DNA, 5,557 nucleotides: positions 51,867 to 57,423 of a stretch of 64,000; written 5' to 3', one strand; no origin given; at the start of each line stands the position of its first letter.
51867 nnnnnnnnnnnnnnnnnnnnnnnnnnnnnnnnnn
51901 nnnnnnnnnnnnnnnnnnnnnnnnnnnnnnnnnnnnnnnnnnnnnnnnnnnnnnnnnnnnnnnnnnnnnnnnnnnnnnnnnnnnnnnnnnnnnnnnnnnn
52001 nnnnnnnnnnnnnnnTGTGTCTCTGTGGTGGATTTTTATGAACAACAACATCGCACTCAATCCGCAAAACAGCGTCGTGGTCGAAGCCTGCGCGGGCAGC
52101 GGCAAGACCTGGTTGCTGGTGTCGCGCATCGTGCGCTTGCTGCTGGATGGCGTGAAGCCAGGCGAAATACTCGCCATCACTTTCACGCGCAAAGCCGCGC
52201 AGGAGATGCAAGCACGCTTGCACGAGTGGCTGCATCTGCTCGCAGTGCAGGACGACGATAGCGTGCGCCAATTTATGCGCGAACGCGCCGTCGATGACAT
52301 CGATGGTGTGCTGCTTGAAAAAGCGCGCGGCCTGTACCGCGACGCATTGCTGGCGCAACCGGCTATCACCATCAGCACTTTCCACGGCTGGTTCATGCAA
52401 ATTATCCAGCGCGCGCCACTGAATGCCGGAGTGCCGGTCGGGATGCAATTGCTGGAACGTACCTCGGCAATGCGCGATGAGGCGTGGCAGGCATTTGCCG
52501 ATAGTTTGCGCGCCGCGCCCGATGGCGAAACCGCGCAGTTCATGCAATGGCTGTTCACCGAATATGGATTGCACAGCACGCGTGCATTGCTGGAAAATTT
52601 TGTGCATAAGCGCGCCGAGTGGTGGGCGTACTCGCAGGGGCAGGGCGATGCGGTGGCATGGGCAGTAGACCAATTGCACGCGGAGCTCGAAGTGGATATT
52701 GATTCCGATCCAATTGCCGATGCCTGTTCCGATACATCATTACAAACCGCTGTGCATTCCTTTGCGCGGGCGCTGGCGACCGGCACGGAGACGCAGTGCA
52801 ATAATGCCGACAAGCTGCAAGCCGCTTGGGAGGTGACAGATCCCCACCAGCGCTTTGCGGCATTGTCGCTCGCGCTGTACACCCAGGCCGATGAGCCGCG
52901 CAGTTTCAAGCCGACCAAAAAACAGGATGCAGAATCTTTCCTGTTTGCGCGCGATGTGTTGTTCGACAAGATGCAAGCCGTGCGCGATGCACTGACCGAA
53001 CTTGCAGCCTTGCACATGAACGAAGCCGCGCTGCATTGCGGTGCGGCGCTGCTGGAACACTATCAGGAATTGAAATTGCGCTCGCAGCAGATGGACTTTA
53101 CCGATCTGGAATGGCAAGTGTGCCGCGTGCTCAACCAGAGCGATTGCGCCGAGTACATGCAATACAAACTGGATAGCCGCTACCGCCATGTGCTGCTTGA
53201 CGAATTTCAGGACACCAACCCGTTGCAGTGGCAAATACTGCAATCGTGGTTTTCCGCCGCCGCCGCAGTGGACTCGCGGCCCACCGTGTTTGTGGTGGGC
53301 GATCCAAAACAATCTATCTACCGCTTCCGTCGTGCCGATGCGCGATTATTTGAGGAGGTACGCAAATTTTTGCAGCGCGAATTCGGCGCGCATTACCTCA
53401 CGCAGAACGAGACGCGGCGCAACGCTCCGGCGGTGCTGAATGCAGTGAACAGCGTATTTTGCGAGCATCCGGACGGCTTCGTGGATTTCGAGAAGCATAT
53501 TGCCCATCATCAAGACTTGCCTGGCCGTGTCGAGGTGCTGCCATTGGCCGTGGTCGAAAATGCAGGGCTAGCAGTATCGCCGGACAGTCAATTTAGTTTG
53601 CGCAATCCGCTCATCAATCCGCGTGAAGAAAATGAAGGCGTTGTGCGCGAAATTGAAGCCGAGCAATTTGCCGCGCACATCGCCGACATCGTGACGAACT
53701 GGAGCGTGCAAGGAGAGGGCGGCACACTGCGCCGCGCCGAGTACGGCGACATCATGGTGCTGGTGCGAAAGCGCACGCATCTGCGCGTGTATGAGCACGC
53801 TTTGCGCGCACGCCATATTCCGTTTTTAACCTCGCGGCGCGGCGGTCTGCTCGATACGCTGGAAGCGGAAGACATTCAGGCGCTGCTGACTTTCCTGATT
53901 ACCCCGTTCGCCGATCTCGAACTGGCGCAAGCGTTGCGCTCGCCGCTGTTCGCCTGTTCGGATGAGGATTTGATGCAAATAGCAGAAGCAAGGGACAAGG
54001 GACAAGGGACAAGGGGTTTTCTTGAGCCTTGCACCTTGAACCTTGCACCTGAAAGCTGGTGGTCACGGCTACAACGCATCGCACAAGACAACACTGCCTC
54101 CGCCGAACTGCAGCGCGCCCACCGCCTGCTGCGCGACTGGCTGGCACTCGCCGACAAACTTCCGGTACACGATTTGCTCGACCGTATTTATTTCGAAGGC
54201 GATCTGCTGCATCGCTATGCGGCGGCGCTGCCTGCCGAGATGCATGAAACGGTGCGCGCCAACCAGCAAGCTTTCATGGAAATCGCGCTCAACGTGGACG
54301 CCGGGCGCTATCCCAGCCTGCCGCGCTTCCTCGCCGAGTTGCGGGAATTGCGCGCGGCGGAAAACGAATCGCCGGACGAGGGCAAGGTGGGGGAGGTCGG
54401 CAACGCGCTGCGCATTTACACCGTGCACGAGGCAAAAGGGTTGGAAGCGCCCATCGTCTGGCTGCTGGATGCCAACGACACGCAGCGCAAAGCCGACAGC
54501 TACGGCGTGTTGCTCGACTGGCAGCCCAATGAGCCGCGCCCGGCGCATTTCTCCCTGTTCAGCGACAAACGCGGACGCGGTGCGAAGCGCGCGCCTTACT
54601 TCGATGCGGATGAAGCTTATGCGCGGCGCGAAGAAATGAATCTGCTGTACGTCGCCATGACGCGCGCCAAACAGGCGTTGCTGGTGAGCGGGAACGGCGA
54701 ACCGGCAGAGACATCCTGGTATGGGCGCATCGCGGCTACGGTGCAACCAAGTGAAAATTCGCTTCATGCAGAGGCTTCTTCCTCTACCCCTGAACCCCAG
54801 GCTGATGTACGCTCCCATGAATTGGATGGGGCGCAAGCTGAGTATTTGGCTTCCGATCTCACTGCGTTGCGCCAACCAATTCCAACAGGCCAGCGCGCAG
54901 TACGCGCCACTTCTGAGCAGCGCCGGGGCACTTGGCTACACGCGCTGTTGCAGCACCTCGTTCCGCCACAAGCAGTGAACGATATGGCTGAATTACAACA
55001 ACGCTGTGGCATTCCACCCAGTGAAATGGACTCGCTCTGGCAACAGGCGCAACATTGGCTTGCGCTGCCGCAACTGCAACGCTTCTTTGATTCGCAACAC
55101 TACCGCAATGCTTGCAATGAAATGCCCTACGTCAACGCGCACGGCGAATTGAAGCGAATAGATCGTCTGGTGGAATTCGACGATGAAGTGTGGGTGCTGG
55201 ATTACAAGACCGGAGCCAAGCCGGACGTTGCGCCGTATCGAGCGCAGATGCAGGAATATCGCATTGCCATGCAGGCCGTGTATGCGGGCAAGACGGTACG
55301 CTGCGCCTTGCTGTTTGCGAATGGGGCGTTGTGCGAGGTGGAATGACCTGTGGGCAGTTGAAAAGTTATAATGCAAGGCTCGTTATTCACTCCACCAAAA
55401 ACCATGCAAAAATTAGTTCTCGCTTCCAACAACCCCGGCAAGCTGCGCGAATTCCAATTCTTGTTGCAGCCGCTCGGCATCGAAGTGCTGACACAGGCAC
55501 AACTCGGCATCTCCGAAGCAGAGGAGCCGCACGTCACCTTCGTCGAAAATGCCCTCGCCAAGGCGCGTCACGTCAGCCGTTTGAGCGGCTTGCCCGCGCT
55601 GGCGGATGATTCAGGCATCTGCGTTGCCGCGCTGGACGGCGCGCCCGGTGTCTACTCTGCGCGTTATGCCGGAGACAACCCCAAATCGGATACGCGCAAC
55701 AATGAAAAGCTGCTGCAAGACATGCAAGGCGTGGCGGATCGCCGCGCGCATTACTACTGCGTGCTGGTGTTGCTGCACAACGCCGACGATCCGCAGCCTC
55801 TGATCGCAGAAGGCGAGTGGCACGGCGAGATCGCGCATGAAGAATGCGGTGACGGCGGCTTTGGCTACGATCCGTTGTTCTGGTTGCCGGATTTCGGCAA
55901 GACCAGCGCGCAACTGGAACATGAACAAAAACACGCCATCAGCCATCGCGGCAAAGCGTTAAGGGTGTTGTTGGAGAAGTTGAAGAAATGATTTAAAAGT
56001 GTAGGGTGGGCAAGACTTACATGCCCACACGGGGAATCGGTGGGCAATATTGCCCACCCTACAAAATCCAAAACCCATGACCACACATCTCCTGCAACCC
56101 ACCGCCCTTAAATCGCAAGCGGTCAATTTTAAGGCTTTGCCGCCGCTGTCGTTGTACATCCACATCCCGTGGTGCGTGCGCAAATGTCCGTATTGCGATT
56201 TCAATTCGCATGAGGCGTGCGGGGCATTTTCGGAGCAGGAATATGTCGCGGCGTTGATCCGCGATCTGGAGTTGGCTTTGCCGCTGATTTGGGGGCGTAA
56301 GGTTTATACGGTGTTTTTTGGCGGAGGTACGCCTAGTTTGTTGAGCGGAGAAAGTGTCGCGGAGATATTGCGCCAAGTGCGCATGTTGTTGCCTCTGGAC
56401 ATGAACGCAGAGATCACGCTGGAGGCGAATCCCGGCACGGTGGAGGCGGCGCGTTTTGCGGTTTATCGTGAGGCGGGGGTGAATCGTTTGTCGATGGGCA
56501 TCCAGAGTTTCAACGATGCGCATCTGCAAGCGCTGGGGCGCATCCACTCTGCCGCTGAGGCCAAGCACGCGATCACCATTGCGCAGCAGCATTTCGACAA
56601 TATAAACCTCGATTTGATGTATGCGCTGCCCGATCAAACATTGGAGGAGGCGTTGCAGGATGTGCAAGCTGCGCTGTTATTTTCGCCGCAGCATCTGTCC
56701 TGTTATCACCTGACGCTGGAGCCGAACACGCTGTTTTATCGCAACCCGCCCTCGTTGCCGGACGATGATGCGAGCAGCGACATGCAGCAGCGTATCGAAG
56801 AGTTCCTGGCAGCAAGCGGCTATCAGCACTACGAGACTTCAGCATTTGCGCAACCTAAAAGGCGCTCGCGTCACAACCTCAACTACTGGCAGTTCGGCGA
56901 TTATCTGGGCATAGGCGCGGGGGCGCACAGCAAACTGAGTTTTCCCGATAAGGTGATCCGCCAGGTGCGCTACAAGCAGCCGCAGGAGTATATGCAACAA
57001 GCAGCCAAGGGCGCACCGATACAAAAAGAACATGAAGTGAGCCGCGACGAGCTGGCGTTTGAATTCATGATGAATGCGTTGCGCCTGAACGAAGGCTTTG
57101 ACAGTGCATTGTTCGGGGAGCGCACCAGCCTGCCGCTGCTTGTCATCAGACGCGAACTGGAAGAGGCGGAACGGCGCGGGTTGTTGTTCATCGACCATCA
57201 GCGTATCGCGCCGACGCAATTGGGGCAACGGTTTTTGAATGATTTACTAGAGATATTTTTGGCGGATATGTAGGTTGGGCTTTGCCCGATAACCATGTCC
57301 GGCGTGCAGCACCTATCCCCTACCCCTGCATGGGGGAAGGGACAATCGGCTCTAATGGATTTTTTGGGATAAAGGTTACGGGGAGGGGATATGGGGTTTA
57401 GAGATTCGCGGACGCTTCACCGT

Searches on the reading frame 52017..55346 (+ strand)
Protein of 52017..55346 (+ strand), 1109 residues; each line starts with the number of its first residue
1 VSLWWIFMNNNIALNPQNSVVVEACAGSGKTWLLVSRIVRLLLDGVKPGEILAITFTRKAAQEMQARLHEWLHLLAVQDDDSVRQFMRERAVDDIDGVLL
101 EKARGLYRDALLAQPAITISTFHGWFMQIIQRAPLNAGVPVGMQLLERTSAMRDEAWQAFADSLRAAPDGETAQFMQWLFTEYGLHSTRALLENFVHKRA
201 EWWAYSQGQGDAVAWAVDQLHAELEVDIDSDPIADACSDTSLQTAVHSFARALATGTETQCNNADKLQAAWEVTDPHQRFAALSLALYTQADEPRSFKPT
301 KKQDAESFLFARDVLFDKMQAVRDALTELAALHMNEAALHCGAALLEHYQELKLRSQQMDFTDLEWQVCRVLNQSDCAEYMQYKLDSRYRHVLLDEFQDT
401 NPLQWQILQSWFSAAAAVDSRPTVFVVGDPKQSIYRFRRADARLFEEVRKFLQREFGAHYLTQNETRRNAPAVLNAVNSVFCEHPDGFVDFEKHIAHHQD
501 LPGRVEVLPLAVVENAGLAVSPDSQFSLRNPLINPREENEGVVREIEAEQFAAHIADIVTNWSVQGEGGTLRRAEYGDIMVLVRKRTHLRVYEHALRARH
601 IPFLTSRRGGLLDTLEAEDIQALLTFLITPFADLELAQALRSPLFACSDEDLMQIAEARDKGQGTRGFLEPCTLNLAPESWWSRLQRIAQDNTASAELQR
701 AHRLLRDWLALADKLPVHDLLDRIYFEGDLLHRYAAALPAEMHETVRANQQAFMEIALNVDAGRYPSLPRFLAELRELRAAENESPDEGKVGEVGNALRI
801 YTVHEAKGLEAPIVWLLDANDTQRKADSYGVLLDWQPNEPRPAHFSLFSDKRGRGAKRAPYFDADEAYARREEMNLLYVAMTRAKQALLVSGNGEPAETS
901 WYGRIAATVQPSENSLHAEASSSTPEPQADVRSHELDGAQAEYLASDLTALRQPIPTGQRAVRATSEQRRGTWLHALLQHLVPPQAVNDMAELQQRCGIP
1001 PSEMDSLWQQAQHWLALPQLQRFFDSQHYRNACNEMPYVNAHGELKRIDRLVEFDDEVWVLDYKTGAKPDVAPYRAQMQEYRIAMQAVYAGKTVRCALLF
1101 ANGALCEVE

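Call 56: search_protein_families(library=pfam, proteins=[window:52017-55346:+], max_evalue=0.00001)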
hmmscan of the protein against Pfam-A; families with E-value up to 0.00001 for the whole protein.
window:52017-55346:+ (1109 aa): 6 families
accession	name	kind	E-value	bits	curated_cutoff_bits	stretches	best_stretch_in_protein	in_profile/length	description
PF00580.27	UvrD-helicase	-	1.5e-50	172.8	23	1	12-450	8-268/271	UvrD/REP helicase N-terminal domain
PF13361.12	UvrD_C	-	1.6e-19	71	25.6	1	552-891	54-346/350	UvrD-like helicase C-terminal domain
PF13245.12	AAA_19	-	5.6e-15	56.1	25.1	2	17-69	11-62/134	AAA domain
PF13538.12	UvrD_C_2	-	2.2e-09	37.5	27.4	0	865-890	26-51/52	UvrD-like helicase C-terminal domain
PF12705.13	PDDEXK_1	-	2.1e-07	31.6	22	1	964-1096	31-184/247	PD-(D/E)XK nuclease superfamily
PF01443.25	Viral_helicase1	-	4.7e-06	27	21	0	21-73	2-52/228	Viral superfamily 1 RNA helicase core domain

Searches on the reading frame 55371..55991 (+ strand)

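Call 75: search_protein_families(library=pfam, proteins=[window:55371-55991:+], max_evalue=0.000001)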
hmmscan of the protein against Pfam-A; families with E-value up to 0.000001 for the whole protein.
window:55371-55991:+ (206 aa): 1 family
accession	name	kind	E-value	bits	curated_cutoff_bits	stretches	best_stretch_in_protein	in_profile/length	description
PF01725.21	Ham1p_like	-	2.4e-63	213.8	22.5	1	15-202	1-185/186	Ham1 family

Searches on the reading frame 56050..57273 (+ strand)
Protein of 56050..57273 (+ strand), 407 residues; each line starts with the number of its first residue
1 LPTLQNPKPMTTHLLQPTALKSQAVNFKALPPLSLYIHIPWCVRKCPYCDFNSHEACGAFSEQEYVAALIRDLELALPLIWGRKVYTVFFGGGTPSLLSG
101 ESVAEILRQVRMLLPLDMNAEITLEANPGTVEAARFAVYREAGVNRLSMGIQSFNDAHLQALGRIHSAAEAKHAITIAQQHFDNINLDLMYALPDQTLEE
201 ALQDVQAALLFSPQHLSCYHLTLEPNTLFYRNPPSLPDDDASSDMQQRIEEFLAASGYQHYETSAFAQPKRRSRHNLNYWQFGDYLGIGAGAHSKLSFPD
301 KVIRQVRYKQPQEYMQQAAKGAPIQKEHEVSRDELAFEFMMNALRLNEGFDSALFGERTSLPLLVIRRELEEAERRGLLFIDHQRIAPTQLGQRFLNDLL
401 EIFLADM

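Call 75: search_protein_families(library=pfam, proteins=[window:56050-57273:+], max_evalue=0.000001)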
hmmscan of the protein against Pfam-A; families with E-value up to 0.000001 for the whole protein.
window:56050-57273:+ (407 aa): 2 families
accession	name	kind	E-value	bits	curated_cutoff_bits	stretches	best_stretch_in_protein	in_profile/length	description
PF04055.27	Radical_SAM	-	1.7e-24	87.3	29.5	1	36-204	1-162/166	Radical SAM superfamily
PF06969.22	HemN_C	-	1.8e-12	47.6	24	1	330-395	1-67/67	HemN C-terminal domain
